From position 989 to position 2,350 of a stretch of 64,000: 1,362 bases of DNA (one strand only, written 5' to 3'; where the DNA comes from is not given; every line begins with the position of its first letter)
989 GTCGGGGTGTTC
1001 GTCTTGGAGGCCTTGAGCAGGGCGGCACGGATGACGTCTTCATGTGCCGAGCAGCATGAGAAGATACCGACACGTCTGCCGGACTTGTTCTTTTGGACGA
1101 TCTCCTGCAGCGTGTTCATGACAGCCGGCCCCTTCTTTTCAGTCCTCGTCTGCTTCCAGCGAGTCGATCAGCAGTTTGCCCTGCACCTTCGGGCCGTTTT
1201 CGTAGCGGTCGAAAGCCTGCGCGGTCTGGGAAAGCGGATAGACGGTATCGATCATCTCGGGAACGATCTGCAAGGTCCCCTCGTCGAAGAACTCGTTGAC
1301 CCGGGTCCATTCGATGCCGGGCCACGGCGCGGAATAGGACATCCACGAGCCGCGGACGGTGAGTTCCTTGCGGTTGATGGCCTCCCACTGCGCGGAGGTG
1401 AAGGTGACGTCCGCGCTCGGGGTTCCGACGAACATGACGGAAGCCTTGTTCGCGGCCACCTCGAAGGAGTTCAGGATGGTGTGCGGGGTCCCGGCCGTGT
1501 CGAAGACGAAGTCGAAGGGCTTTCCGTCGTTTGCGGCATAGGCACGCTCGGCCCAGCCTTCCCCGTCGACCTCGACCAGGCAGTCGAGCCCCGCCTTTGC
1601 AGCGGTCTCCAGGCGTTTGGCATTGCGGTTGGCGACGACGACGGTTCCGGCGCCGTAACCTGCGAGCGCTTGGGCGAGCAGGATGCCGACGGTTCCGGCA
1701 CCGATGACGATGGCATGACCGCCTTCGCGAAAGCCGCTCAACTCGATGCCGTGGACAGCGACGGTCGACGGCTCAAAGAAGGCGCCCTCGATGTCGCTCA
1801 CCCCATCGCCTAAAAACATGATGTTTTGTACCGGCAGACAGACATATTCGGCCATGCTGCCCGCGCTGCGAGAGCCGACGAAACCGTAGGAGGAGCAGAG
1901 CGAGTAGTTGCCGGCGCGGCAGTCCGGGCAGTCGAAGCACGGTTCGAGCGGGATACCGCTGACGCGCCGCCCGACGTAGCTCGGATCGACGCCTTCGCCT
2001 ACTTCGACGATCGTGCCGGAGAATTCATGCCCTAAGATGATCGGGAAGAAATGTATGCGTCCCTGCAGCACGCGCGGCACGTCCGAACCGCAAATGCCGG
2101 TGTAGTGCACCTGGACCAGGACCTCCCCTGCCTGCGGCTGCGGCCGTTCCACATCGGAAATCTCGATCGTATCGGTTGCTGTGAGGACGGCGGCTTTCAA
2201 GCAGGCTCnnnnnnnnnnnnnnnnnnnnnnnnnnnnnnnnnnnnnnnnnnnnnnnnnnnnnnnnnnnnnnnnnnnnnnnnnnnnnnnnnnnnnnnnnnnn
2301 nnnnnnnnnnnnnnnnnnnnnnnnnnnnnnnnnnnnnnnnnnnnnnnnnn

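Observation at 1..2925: GatZ-like enzyme, Zn-dehydrogenase and cytidylyltransferase: a possible CDP-hexitol route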

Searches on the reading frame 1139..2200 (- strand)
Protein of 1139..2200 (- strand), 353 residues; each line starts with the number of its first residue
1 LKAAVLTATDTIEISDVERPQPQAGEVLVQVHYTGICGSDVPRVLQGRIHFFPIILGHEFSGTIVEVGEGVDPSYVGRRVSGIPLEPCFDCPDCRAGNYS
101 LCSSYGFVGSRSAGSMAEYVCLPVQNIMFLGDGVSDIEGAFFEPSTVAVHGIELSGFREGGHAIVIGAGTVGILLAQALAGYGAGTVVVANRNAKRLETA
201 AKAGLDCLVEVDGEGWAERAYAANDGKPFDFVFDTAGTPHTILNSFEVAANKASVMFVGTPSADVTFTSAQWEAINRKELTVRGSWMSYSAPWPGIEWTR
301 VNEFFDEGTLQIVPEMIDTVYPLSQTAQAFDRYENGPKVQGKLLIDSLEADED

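Call 6: search_protein_families(library=pfam, proteins=[window:1139-2200:-], max_evalue=0.01)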
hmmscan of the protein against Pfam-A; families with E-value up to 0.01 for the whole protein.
window:1139-2200:- (353 aa): 12 families
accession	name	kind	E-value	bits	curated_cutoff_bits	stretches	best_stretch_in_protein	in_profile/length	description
PF08240.17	ADH_N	-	2.4e-27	95.7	23.5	1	24-128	2-100/104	Alcohol dehydrogenase GroES-like domain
PF00107.32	ADH_zinc_N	-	1.3e-20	74.1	31.8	1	171-295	2-122/129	Zinc-binding dehydrogenase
PF13602.12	ADH_zinc_N_2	-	1.3e-10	42.8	27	1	222-344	17-133/134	Zinc-binding dehydrogenase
PF01488.26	Shikimate_DH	-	2.1e-06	28.3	24.3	1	162-202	14-54/138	Shikimate / quinate 5-dehydrogenase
PF02254.24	TrkA_N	-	0.00048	20.9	23.8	1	164-209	2-46/116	TrkA-N domain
PF16912.11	Glu_dehyd_C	-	0.00083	19.3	34.9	1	161-335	32-203/211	Glucose dehydrogenase C-terminus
PF02558.23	ApbA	-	0.0012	19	22.2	1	165-233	3-71/150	Ketopantoate reductase PanE/ApbA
PF16884.10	ADH_N_2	-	0.0013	19.1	31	0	8-36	14-42/108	N-terminal domain of oxidoreductase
PF03807.23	F420_oxidored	-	0.0039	18.2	21.6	0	165-221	4-46/94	NADP oxidoreductase coenzyme F420-dependent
PF00070.33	Pyr_redox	-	0.0055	17.6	22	1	162-193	1-32/82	Pyridine nucleotide-disulphide oxidoreductase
PF01262.27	AlaDh_PNT_C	-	0.0058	16.5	23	1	137-202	3-69/214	Alanine dehydrogenase/PNT, C-terminal domain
PF01494.25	FAD_binding_3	-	0.0068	16.1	22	0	164-195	5-36/349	FAD binding domain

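Call 7: search_protein_families(library=ncbifam, proteins=[window:1139-2200:-], max_evalue=0.01)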
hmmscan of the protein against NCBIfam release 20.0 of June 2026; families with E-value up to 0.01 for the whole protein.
window:1139-2200:- (353 aa): 30 families (the best 25 are shown)
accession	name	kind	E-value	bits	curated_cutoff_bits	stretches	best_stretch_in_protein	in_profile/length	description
NF007642.0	PRK10309.1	equivalog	6e-82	275.6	550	1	1-345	1-344/347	galactitol-1-phosphate 5-dehydrogenase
NF003808.0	PRK05396.1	equivalog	1.6e-48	165.4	380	1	7-337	8-332/341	L-threonine 3-dehydrogenase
NF007489.0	PRK10083.1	equivalog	1.8e-46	158.7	376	1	1-346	1-336/339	Zn-dependent oxidoreductase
TIGR00692.1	tdh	equivalog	9.7e-46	156.3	458.35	1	8-336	7-331/340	L-threonine 3-dehydrogenase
NF041097.1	keto_inos_dh_IolM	equivalog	6.4e-41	140.3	450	1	9-335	37-379/389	scyllo-inosose 3-dehydrogenase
NF007375.0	PRK09880.1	equivalog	1.7e-34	119.1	469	1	5-298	9-302/344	L-idonate 5-dehydrogenase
NF010344.0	PRK13771.1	subfamily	2.5e-31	108.9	349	1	1-266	1-262/334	putative alcohol dehydrogenase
TIGR03366.1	HpnZ_proposed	hypoth_equivalog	3.3e-29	102.1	328.1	1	20-284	1-277/315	putative phosphonate catabolism associated alcohol dehydrogenase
NF041172.1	AcrlCoa_red_Thmprot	equivalog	4.5e-25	88.3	500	1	1-262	1-259/334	acryloyl-CoA reductase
TIGR03989.1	Rxyl_3153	subfamily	3.4e-24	85.8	440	2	2-103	3-106/370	NDMA-dependent alcohol dehydrogenase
TIGR03451.1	mycoS_dep_FDH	equivalog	1.5e-22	79.9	512.9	2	9-103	11-105/358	S-(hydroxymethyl)mycothiol dehydrogenase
NF006940.0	PRK09422.1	equivalog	1.6e-21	76.7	344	1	1-266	1-267/338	alcohol dehydrogenase AdhP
TIGR02824.1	quinone_pig3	subfamily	9.2e-20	70.9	296.8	2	112-345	90-323/325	putative NAD(P)H quinone oxidoreductase, PIG3 family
TIGR03201.1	dearomat_had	equivalog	9.2e-19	67.7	338.65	1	14-277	13-290/349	6-hydroxycyclohex-1-ene-1-carbonyl-CoA dehydrogenase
NF047908.1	AldhRedAhr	equivalog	8.6e-18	64.3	470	1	7-336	11-325/335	NADPH-dependent aldehyde reductase Ahr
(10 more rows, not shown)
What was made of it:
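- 1139..2200 (-): GatD-like Zn-dependent medium-chain reductase. Predicted NADPH-dependent tagatose-6-P reductase forming galactitol-1-P. Best NCBIfam hit is galactitol-1-P 5-dehydrogenase (275.6 bits, below the 550 cutoff; call 7).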

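Call 8: find_encoding_contigs(protein=window:1139-2200:-, flank=10000, max_places=8)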
Protein window:1139-2200:- (353 aa): no gene with exactly this product is on record in the collection.

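Call 14: search_solved_structures(query=window:1139-2200:-, max_evalue=1e-20, show_alignments=1)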
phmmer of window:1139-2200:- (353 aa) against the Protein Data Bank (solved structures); distinct sequences matched with E-value up to 1e-20: 20.
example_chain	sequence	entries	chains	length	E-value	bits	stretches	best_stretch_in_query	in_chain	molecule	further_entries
4a2c_A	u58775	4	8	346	2.3e-66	227.5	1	12-315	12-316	GALACTITOL-1-PHOSPHATE 5-DEHYDROGENASE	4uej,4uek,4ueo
4ej6_A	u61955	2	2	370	5.5e-37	130.9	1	1-286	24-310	Putative zinc-binding dehydrogenase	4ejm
4ilk_A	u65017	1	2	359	4.4e-36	127.9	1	2-291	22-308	Starvation sensing protein rspB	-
5vm2_A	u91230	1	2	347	5.9e-36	127.5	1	4-333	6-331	Alcohol dehydrogenase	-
1e3j_A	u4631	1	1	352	6.5e-36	127.4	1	4-267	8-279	NADP(H)-DEPENDENT KETOSE REDUCTASE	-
7y9p_A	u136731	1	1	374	2.8e-31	112.1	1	5-287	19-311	Xylitol dehydrogenase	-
6ie0_A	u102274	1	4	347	5.1e-29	104.7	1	2-247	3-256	(R,R)-butanediol dehydrogenase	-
3qe3_A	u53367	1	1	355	5.5e-29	104.6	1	13-336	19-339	Sorbitol dehydrogenase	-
5kia_A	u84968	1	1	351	6.7e-29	104.3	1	12-286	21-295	L-threonine 3-dehydrogenase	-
2dq4_A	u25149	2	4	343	1.5e-28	103.2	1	9-270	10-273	L-threonine 3-dehydrogenase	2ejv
1pl6_A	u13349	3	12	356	7.6e-28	100.8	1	13-339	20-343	Sorbitol dehydrogenase | human sorbitol dehydrogenase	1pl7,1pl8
2dfv_A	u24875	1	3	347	1.5e-27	99.8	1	13-317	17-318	Probable L-threonine 3-dehydrogenase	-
2d8a_A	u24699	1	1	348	1.5e-27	99.8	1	13-317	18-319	Probable L-threonine 3-dehydrogenase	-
4cpd_A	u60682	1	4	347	1.2e-24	90.3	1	1-263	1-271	ALCOHOL DEHYDROGENASE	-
8wwd_A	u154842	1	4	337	3.6e-24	88.7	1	1-202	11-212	Zinc-containing alcohol dehydrogenase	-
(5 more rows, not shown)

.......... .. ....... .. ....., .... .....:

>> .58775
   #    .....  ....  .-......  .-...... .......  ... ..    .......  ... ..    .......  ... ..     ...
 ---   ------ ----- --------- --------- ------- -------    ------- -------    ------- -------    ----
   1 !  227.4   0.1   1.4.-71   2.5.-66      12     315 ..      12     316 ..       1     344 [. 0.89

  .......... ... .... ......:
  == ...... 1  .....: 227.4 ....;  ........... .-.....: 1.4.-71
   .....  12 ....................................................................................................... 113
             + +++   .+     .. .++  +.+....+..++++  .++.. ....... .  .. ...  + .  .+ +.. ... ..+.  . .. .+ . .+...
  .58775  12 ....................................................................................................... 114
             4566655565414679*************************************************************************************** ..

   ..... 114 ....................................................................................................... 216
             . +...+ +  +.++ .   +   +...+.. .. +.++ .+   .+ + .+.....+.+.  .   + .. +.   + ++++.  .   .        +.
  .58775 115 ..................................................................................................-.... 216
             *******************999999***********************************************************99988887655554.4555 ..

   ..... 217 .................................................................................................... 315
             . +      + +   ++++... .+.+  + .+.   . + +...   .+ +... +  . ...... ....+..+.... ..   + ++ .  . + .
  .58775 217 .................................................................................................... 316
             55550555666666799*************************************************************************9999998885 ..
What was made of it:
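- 1139..2200 (-): PDB 4a2c at 2e-66 (call 14).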
